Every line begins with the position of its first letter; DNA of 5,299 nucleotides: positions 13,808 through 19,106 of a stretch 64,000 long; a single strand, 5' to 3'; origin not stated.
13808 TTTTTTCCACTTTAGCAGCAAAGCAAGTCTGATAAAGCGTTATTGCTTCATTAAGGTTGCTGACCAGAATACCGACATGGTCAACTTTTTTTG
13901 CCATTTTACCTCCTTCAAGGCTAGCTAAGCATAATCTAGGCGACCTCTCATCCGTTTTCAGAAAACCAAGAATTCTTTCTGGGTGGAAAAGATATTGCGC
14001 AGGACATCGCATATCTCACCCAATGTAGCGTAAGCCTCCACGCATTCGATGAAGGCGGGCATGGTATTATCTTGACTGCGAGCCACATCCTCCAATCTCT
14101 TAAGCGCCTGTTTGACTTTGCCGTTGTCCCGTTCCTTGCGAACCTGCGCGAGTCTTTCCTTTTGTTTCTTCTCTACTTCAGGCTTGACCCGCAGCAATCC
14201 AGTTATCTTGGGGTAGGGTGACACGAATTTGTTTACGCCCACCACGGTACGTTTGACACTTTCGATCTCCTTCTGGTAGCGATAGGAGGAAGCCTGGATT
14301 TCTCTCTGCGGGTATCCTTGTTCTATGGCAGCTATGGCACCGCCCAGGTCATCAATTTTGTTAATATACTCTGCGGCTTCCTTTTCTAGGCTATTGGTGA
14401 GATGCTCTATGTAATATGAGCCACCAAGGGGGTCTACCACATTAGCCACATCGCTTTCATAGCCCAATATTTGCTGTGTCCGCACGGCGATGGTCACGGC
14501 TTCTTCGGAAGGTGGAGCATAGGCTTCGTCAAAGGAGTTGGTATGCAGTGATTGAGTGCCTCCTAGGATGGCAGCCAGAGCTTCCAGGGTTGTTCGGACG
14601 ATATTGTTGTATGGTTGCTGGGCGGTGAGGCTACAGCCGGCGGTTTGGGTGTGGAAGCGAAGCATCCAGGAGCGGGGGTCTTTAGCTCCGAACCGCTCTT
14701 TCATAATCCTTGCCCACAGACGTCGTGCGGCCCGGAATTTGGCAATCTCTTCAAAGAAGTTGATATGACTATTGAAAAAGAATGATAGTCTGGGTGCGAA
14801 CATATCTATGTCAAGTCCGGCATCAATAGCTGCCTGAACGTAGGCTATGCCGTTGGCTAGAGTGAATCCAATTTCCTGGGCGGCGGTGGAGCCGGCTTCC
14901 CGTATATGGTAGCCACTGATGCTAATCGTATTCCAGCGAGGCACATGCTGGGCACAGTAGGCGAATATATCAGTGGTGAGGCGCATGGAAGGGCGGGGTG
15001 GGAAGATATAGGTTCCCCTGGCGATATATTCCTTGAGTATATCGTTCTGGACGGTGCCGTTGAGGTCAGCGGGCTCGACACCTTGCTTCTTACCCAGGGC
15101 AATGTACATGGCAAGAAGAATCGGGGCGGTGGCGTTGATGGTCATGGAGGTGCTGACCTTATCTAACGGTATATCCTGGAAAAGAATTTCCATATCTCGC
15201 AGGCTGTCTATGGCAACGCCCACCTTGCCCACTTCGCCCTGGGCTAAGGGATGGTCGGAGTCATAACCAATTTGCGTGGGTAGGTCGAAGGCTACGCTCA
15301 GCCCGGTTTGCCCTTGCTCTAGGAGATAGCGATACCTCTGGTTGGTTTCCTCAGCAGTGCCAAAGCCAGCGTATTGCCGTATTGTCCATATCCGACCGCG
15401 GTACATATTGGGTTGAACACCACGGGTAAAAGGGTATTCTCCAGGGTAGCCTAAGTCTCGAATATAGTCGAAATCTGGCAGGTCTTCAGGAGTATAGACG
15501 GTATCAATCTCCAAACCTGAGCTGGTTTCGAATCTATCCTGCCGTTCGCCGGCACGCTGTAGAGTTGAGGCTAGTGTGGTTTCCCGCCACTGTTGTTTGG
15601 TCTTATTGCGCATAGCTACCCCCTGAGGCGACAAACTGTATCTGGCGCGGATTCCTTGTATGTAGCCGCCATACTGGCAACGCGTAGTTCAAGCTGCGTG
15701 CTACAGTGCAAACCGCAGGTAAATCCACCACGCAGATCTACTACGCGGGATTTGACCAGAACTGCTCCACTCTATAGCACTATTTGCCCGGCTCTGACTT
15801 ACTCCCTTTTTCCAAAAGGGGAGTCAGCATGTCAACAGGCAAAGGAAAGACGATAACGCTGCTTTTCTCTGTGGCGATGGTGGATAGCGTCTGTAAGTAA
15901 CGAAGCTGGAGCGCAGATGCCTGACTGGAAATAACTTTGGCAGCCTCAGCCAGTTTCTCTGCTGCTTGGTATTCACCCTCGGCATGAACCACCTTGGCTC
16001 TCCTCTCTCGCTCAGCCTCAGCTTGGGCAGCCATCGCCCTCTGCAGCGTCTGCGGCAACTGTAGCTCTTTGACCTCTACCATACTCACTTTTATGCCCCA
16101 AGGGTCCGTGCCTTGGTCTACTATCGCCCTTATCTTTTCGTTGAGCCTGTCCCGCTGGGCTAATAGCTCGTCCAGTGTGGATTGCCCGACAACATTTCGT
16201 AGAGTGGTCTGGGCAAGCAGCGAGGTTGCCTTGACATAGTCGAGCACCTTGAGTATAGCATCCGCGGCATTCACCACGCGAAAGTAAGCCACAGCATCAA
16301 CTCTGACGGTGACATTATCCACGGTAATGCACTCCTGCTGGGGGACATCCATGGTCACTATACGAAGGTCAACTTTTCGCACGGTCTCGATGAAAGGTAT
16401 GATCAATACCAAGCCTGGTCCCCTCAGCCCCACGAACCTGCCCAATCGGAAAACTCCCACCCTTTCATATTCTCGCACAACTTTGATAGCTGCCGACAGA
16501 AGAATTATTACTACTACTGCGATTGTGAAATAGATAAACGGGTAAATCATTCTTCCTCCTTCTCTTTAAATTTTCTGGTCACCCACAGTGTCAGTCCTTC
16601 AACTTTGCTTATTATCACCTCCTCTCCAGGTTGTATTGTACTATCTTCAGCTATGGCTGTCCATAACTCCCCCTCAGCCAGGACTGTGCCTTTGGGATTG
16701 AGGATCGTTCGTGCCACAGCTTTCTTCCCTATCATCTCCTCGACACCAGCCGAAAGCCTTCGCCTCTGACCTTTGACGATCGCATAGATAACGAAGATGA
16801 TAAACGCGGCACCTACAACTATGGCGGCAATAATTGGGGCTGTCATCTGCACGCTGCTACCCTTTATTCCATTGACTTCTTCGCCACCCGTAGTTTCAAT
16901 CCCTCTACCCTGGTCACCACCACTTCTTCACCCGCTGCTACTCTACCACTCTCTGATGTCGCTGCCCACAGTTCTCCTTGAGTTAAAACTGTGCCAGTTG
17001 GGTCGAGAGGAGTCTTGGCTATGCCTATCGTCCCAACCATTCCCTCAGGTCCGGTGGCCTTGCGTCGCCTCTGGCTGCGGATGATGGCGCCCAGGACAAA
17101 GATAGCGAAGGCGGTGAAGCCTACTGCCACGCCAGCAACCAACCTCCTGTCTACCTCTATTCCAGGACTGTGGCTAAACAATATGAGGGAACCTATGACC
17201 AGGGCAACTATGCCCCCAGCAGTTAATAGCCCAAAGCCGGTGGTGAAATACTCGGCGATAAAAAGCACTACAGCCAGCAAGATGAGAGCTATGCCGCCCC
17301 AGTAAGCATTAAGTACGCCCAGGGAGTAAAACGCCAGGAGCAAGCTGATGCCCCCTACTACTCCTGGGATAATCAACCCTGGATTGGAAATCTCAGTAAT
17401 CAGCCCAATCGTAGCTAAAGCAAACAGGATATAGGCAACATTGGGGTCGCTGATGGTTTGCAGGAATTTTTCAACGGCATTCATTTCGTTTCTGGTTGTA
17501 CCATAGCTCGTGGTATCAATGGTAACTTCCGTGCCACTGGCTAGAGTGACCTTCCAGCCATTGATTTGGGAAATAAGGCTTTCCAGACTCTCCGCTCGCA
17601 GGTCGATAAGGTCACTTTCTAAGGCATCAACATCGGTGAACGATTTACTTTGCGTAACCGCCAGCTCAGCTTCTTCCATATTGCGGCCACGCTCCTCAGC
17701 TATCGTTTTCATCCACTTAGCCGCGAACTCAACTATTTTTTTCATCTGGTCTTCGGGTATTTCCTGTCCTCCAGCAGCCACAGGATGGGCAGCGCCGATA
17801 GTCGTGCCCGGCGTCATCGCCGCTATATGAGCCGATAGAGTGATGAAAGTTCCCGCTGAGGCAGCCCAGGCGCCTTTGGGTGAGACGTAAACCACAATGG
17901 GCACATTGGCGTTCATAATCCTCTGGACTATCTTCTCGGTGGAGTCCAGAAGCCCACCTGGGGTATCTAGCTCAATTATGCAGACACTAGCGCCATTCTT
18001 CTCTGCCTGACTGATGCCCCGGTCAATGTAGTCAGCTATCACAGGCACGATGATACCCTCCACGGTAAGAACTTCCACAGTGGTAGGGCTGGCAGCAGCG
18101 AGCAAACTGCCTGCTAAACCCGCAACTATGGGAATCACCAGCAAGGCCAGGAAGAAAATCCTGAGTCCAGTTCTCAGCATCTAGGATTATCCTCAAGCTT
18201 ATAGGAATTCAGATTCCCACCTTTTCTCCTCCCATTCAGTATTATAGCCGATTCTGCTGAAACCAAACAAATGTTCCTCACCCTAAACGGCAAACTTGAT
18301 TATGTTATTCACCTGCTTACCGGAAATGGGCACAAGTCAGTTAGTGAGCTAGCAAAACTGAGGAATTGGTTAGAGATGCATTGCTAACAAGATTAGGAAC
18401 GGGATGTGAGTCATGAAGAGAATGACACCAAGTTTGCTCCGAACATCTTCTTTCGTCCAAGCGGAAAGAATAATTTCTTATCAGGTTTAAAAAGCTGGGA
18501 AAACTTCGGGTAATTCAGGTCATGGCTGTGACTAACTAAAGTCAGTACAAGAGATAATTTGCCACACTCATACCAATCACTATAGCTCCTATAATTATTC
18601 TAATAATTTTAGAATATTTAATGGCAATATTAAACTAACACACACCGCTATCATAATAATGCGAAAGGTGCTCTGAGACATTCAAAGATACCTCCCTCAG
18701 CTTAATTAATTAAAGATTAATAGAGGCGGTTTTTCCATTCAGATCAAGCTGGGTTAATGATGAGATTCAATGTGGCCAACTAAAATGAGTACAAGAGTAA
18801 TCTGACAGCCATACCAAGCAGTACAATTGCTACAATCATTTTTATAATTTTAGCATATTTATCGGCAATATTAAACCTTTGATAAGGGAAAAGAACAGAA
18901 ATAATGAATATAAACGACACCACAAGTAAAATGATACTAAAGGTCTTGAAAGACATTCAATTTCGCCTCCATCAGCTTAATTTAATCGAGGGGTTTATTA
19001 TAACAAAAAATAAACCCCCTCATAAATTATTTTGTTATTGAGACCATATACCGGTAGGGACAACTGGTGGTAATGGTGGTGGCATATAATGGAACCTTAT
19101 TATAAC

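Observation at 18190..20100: AT-rich island encoding a secreted large-bacteriocin-like protein with downstream immunity candidates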

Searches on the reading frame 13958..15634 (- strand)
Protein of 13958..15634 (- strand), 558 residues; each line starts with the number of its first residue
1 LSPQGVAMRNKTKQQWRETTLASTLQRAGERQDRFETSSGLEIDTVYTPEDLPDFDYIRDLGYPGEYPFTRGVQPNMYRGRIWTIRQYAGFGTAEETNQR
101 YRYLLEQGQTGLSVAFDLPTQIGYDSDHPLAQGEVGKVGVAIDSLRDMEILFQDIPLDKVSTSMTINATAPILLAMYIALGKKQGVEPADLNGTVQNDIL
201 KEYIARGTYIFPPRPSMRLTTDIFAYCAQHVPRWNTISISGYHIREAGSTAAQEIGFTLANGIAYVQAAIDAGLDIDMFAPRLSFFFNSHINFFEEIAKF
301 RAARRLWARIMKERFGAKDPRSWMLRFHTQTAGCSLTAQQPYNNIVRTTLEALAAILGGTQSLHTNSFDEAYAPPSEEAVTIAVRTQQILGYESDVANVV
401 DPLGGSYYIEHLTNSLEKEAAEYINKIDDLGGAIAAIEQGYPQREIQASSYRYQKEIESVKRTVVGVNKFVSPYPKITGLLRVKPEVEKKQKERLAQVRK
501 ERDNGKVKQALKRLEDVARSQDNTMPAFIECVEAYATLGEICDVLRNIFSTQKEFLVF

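Call 69: list_cluster_members(proteins=[window:13958-15634:-, window:16864-18180:-, window:15780-16550:-, window:21546-22985:+, window:22989-24347:+, window:19035-19766:-, window:18780-18956:-])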
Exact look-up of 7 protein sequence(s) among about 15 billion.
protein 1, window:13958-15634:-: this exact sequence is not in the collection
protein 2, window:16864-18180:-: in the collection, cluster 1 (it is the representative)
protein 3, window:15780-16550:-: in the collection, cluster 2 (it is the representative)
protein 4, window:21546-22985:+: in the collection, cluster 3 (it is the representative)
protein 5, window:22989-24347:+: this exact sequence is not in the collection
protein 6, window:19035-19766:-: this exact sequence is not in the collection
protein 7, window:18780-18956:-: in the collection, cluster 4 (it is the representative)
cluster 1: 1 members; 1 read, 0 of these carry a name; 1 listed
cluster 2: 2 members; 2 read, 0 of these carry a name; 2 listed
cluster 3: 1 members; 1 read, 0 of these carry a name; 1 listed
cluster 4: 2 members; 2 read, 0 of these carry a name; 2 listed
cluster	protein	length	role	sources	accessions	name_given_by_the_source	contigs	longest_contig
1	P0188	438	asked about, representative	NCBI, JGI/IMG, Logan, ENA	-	-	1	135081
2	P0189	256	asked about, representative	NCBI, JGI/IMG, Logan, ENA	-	-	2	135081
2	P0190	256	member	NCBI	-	-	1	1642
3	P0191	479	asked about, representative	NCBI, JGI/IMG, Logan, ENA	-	-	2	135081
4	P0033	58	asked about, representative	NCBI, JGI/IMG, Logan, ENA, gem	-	-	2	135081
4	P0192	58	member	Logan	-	-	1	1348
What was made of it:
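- Tried and rejected: The clusters carry no names (call 69).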

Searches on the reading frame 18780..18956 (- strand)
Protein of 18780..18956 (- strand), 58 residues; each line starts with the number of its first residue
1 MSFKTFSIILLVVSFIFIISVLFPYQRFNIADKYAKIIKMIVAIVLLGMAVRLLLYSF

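Call 3: search_protein_families(library=pfam, proteins=[window:18780-18956:-], max_evalue=1)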
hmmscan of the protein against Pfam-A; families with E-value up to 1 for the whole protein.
window:18780-18956:- (58 aa): 7 families
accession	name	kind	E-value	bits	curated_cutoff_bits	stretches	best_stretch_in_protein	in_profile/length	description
PF01810.24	LysE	-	0.0013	18.7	25.6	1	6-56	139-192/193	LysE type translocator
PF14143.11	YrhC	-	0.021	15.3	27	1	3-51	10-55/72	YrhC-like protein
PF06126.16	Herpes_LAMP2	-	0.026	13.7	27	1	7-55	275-322/510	Herpesvirus Latent membrane protein 2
PF20556.3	DUF6768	-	0.34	11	27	1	4-53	41-90/123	Family of unknown function (DUF6768)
PF18186.6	SLATT_4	-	0.41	10.8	27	1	3-51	33-75/165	SMODS and SLOG-associating 2TM effector domain family 4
PF02656.20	DUF202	-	0.42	11.5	23.4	1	5-57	15-58/68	Domain of unknown function (DUF202)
PF18160.6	SLATT_5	-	0.96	9.2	29.5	1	4-47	33-77/192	SMODS and SLOG-associating 2TM effector domain family 5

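Call 4: search_protein_families(library=ncbifam, proteins=[window:18780-18956:-], max_evalue=1)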
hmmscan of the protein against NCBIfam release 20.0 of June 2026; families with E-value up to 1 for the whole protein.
window:18780-18956:- (58 aa): 4 families
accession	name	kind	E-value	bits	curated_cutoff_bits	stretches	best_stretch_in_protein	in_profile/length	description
NF047648.1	MIGRI_fam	equivalog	0.014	15.6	28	0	35-55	3-23/55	protein MIGRI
TIGR02972.1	TMAO_torE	equivalog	0.028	14.2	77.75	1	14-45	12-43/49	trimethylamine N-oxide reductase system protein TorE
NF033218.1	anchor_AmaP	equivalog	0.19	11.5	55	1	6-56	12-67/166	alkaline shock response membrane anchor protein AmaP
NF033632.1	SLATT_4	domain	0.78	9.6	55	1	3-51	30-72/154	SLATT domain-containing protein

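Call 23: find_homologous_proteins(query=window:18780-18956:-, max_evalue=0.01)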
Query window:18780-18956:- (58 aa): 3 proteins with E <= 0.01 among 4 candidates.
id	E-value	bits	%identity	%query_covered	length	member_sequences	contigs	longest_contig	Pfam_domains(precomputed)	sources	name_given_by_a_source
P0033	8.0e-25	103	100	100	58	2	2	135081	-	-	-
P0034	1.8e-15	74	72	100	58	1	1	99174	-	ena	-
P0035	2.6e-15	73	74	100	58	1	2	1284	-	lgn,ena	-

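Call 60: search_protein_families(library=padloc, proteins=[window:18780-18956:-], max_evalue=0.1)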
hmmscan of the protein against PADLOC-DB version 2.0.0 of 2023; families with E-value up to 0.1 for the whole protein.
window:18780-18956:- (58 aa): 0 families

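Call 61: search_protein_families(library=phrogs, proteins=[window:18780-18956:-], max_evalue=0.1)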
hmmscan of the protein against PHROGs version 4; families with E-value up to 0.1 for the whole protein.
window:18780-18956:- (58 aa): 0 families
